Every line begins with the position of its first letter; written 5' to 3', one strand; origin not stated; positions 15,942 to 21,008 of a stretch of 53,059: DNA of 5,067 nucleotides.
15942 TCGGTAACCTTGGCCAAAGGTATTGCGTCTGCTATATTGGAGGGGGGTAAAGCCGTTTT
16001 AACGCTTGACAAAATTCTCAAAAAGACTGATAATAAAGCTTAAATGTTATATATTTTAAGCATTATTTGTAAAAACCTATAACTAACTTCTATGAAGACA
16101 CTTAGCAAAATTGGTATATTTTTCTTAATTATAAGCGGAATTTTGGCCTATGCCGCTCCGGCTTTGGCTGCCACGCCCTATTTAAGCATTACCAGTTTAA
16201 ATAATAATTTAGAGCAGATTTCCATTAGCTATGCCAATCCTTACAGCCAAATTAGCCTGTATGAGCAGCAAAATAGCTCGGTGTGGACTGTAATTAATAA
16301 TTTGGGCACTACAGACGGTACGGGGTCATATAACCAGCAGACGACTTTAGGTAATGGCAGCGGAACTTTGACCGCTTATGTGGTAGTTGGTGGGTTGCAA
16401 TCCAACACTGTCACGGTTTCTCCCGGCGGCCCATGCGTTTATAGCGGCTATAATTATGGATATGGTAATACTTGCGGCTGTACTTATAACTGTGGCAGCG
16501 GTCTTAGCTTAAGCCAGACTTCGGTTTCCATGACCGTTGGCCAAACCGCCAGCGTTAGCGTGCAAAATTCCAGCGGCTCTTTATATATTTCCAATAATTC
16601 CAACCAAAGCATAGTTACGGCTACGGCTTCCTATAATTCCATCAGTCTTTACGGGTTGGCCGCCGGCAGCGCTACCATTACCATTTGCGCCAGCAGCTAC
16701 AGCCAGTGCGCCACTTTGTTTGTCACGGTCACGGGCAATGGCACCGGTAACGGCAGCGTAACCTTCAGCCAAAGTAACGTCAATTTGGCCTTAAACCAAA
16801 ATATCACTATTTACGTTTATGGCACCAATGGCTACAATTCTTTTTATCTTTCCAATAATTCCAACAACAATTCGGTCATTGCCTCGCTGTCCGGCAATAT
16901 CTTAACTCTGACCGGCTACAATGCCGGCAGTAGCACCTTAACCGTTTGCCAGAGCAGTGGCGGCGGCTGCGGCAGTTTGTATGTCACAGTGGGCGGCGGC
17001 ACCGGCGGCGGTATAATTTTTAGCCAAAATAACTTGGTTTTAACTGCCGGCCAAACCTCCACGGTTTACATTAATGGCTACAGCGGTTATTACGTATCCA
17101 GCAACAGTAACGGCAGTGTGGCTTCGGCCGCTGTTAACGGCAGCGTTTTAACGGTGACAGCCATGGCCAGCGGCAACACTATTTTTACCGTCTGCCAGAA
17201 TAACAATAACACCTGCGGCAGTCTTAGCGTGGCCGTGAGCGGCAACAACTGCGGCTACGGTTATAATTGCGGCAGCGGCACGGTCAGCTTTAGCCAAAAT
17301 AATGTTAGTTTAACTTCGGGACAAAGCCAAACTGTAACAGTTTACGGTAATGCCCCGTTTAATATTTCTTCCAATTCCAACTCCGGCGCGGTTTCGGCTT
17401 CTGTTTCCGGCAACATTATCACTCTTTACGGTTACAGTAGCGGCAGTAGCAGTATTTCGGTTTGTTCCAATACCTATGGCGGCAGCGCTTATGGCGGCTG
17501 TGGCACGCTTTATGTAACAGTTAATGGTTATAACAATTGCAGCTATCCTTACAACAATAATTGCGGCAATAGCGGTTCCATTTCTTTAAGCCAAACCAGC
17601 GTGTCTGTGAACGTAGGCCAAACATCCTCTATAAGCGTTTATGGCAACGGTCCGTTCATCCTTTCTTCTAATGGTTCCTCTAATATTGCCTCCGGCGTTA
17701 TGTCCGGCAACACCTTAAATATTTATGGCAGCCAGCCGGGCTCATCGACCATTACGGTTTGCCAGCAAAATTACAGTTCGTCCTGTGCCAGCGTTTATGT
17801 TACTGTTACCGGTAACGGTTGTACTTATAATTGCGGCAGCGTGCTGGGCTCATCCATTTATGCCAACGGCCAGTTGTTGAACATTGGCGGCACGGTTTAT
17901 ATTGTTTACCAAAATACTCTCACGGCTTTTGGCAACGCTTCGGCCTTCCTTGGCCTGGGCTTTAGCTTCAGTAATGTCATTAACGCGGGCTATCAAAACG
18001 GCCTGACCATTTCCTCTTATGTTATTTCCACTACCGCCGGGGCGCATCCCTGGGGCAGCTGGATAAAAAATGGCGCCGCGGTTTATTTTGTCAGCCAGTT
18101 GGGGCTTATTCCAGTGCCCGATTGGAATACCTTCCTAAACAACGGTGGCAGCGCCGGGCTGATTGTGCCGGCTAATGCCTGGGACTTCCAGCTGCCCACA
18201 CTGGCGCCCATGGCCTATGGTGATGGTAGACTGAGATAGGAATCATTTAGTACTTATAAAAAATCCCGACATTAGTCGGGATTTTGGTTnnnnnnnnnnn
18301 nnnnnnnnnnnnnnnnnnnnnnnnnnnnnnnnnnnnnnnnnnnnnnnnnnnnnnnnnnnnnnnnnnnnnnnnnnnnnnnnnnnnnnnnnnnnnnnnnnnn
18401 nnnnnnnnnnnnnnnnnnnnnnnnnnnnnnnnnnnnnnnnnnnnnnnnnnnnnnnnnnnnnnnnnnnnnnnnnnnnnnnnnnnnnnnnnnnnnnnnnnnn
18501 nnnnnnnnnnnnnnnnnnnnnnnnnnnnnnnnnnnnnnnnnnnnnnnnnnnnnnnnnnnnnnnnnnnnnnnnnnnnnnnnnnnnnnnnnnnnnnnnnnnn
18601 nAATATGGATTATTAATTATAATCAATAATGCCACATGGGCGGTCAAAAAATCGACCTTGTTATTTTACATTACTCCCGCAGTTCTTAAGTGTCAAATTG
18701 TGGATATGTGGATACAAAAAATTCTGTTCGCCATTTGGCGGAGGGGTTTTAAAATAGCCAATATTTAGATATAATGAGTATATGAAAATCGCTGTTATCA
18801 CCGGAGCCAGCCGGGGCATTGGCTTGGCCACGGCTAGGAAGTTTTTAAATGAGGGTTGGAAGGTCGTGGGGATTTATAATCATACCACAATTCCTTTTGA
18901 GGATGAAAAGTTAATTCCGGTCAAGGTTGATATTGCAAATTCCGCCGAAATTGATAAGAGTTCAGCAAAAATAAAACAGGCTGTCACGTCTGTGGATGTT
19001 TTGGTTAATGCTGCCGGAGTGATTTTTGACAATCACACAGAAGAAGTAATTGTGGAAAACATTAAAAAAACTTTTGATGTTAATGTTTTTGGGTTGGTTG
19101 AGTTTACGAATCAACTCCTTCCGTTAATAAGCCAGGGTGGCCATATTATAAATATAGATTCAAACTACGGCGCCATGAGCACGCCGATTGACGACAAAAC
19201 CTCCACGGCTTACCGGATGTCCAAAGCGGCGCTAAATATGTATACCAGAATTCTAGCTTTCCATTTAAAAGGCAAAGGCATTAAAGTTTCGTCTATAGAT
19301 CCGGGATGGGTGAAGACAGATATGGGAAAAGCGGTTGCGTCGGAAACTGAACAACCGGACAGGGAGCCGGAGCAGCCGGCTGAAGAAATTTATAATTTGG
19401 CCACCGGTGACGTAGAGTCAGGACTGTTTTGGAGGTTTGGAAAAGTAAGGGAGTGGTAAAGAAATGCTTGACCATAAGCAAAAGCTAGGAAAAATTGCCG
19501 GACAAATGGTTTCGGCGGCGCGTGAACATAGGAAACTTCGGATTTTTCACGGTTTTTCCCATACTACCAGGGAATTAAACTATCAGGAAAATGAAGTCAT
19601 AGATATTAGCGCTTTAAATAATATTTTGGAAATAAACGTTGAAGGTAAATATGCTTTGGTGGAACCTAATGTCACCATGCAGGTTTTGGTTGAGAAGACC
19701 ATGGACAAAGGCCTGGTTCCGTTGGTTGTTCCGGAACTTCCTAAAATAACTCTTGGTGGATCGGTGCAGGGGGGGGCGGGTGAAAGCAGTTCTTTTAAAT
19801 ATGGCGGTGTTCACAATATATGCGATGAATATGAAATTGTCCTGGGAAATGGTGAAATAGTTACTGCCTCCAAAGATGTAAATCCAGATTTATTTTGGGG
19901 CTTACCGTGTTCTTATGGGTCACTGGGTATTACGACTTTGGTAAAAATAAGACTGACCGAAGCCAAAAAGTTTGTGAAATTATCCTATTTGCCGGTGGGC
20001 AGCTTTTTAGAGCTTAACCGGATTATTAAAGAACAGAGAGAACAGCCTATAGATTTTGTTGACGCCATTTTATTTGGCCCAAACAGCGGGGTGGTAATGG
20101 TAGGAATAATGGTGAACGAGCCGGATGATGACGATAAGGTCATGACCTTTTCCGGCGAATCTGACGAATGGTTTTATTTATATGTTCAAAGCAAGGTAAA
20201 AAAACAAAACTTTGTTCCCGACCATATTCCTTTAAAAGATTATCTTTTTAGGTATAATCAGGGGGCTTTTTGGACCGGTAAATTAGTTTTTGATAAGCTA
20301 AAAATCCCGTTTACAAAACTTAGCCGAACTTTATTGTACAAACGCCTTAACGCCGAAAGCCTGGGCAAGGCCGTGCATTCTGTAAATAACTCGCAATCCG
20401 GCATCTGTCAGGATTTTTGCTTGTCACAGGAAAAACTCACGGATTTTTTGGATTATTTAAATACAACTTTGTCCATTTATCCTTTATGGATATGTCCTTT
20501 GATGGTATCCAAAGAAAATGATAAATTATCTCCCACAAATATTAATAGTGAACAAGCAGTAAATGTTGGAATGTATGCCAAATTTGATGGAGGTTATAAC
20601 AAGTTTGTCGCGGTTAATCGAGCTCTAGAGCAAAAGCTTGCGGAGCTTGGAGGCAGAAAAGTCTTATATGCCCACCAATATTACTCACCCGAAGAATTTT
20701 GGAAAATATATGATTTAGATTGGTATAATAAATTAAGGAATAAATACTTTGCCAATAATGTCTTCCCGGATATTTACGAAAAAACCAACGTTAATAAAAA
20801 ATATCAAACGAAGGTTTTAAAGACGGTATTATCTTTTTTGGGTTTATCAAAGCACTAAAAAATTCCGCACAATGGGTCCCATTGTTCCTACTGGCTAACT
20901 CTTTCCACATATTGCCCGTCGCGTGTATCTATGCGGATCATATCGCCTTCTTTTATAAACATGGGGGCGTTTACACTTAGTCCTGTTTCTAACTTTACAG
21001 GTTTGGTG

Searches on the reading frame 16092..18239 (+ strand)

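Call 82: search_protein_families(library=pfam, proteins=[window:16092-18239:+], max_evalue=0.00001)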
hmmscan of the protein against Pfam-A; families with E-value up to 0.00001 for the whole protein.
window:16092-18239:+ (715 aa): 1 family
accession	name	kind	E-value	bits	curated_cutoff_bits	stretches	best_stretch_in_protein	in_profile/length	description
PF13629.12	T2SS-T3SS_pil_N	-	2.6e-10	40.3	23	0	143-214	3-72/72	Pilus formation protein N terminal region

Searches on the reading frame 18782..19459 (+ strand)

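Call 82: search_protein_families(library=pfam, proteins=[window:18782-19459:+], max_evalue=0.00001)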
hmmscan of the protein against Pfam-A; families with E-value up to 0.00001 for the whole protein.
window:18782-19459:+ (225 aa): 3 families
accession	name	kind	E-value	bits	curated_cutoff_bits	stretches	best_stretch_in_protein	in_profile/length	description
PF00106.31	adh_short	-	4.7e-41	140.9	26.6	1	2-187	1-192/195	short chain dehydrogenase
PF13561.12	adh_short_C2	-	1.3e-34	120.2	27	1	8-190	1-189/236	Enoyl-(Acyl carrier protein) reductase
PF01370.27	Epimerase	-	1.4e-06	28.3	20.9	1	5-156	2-154/240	NAD dependent epimerase/dehydratase family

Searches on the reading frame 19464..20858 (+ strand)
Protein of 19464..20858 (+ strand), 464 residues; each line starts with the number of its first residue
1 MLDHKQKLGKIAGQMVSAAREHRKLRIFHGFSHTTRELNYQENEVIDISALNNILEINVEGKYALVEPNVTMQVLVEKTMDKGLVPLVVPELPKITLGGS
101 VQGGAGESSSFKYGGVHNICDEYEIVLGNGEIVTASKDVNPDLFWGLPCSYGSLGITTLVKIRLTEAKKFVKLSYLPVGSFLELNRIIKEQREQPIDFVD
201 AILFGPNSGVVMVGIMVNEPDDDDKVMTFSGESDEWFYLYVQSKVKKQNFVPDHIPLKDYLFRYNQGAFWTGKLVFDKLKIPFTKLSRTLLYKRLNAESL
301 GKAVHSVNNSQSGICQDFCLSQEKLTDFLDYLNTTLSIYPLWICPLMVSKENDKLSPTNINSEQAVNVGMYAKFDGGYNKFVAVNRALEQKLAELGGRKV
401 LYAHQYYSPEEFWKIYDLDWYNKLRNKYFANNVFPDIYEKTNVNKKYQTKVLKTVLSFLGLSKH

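Call 82: search_protein_families(library=pfam, proteins=[window:19464-20858:+], max_evalue=0.00001)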
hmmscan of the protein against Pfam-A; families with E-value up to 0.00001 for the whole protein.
window:19464-20858:+ (464 aa): 1 family
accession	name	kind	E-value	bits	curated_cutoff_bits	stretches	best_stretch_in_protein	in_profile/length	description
PF01565.28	FAD_binding_4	-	1.9e-17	63.7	26.4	1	17-135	18-138/139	FAD binding domain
